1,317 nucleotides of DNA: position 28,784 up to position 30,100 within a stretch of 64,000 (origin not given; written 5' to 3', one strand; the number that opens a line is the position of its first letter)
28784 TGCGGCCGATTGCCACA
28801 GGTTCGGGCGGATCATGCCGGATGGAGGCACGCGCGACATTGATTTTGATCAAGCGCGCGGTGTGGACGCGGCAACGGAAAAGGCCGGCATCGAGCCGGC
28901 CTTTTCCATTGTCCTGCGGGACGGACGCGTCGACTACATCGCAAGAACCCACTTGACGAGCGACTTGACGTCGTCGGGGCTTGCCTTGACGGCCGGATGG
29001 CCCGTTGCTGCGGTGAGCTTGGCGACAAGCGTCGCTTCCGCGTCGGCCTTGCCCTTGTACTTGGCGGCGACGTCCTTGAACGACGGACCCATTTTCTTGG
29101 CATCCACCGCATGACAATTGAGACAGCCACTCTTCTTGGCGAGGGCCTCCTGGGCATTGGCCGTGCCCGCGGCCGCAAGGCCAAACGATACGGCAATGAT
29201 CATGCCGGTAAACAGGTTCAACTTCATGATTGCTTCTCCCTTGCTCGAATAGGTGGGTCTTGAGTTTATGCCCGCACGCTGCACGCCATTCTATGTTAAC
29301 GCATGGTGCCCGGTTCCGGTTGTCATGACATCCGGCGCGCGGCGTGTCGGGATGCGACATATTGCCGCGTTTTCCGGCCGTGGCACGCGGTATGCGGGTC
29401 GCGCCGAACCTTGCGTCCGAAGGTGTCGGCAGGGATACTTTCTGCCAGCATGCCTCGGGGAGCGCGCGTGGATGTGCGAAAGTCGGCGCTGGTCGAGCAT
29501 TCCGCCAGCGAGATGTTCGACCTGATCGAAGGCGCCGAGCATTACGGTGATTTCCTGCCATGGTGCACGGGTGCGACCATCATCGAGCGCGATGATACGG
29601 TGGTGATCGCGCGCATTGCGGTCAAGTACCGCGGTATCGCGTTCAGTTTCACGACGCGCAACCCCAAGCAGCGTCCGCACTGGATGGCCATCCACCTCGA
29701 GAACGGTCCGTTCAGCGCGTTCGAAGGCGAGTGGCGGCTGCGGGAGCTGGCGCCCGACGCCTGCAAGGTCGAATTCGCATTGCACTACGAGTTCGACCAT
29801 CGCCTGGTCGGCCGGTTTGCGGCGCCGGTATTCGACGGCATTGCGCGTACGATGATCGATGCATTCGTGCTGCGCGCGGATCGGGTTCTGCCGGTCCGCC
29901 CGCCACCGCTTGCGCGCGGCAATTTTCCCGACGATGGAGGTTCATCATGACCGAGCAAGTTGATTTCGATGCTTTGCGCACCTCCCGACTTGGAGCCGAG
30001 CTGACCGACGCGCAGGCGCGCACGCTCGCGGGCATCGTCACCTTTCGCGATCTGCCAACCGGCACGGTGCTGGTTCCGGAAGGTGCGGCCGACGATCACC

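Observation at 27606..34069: MtoAB/PioAB-type porin-cytochrome module with CymA-like and monohaem partners, interleaved with regulators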

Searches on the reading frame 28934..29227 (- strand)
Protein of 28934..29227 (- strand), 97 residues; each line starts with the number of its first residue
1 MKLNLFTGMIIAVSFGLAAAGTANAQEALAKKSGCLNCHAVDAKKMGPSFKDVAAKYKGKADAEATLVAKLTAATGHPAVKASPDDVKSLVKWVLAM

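Call 3: search_protein_families(library=pfam, proteins=[window:28934-29227:-], max_evalue=0.01)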
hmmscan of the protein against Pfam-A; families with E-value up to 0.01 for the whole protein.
window:28934-29227:- (97 aa): 2 families
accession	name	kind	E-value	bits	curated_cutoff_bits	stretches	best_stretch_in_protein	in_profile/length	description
PF00034.26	Cytochrom_C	-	3.3e-05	25.6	21.3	1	28-81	6-61/90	Cytochrome c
PF13442.11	Cytochrome_CBB3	-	0.0033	18.1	27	1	27-94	7-68/68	Cytochrome C oxidase, cbb3-type, subunit III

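Call 9: search_solved_structures(query=window:28934-29227:-, max_evalue=1, show_alignments=2)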
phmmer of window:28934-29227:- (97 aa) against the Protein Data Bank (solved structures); distinct sequences matched with E-value up to 1: 75 (the best 60 are shown).
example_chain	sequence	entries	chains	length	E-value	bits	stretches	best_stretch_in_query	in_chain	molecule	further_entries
4xxl_A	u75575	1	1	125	2.3e-17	66.1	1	4-96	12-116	Cytochrome c class I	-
1dvv_A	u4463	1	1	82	5.1e-15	58.7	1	27-96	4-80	CYTOCHROME C551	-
2exv_A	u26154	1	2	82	1.6e-14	57.1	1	27-96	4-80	Cytochrome c-551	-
9l08_A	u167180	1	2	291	1.8e-14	56.9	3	24-82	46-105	Covalently Connected Cytochrome c555 trimer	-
2pac_A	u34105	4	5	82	8.3e-14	54.8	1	27-96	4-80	CYTOCHROME C551 | Cytochrome c-551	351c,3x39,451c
5xec_C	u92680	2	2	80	4.8e-13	52.4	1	27-96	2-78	Cytochrome c-552,Cytochrome c-551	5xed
5xed_A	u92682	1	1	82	7e-12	48.7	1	27-96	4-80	Cytochrome c-551,Cytochrome c-552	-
3zox_A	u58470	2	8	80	1.8e-11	47.3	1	29-96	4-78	CYTOCHROME C-552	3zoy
5xec_A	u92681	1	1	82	2.6e-11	46.8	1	27-96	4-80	Cytochrome c-551,Cytochrome c-552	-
1a56_A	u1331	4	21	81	5.4e-11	45.8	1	29-96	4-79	FERRICYTOCHROME C-552 | FERROCYTOCHROME C-552 | CYTOCHROME C-552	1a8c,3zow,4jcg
2d0s_A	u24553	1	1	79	1e-10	45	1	27-96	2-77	cytochrome c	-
1ayg_A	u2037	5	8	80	1.6e-10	44.3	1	27-96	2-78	CYTOCHROME C-552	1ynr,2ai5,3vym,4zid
6kq1_A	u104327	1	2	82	1.5e-09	41.2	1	27-96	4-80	Cytochrome C biogenesis protein CcsA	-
1cor_A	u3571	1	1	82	2.2e-09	40.7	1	27-95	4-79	CYTOCHROME C551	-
1fi3_A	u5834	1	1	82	3.1e-08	37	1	27-96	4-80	CYTOCHROME C-551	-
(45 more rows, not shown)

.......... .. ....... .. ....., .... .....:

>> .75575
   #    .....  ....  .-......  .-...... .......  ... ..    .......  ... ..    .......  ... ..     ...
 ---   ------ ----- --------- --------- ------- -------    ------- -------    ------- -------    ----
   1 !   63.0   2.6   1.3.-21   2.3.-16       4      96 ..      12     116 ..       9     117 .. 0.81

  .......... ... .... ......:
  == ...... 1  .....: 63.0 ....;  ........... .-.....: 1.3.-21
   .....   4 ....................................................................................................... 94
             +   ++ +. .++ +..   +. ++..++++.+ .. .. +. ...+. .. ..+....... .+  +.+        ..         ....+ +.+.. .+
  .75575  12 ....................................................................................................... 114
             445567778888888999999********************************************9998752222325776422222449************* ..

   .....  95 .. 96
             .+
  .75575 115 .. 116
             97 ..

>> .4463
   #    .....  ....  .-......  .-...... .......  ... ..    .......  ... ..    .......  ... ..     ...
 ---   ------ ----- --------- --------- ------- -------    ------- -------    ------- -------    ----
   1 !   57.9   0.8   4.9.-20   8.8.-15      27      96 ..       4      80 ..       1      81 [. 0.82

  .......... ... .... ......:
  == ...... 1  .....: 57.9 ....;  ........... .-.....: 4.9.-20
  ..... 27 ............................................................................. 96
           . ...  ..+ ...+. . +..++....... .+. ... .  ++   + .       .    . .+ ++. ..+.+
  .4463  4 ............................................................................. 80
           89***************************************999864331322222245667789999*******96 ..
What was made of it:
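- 28934..29227 (-): Periplasmic class I monohaem cytochrome c of a short-loop MtoD-like subtype. It has a signal peptide and a CLNCH motif. Its only distal-ligand candidate is the conserved His of ...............; there is no Met at the c551 ligand position. Best PDB hit is 4XXL (MtoD) at E 2.3e-17, against 5e-15 for c551 (call 9).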

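Call 10: search_protein_families(library=ncbifam, proteins=[window:28934-29227:-], max_evalue=0.001)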
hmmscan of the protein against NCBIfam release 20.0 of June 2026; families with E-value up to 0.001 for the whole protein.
window:28934-29227:- (97 aa): 1 family
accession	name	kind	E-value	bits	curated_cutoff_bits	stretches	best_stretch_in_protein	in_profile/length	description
NF045773.1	cytochro_C550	exception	0.00086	19.2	125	0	22-95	48-117/118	cytochrome c550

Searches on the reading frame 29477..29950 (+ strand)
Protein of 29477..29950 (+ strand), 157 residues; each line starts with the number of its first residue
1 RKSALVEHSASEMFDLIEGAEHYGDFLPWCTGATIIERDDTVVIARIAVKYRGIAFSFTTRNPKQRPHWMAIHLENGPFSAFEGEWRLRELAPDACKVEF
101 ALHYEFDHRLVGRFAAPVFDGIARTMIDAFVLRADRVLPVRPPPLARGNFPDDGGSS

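Call 3: search_protein_families(library=pfam, proteins=[window:29477-29950:+], max_evalue=0.01)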
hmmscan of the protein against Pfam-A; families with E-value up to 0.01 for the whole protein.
window:29477-29950:+ (157 aa): 2 families
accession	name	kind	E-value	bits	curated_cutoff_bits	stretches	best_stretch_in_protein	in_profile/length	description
PF03364.25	Polyketide_cyc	-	3.1e-31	108.7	23.4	1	6-130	1-125/126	Polyketide cyclase / dehydrase and lipid transport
PF10604.15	Polyketide_cyc2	-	6.1e-06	27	27.4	1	3-129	7-136/142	Polyketide cyclase / dehydrase and lipid transport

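Call 10: search_protein_families(library=ncbifam, proteins=[window:29477-29950:+], max_evalue=0.001)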
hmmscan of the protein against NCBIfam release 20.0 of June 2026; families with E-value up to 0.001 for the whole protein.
window:29477-29950:+ (157 aa): 1 family
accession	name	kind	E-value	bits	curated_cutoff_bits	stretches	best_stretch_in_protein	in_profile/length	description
NF007999.1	PRK10724.1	equivalog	3.9e-30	104.9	258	1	2-138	6-142/144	type II toxin-antitoxin system RatA family toxin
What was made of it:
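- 29468..29950 (+): RatA/Coq10-type START-fold protein. Its stop codon overlaps the CNB start codon (ATGA). NF007999 scores 105 bits, below the 258 cutoff (calls 3, 10).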
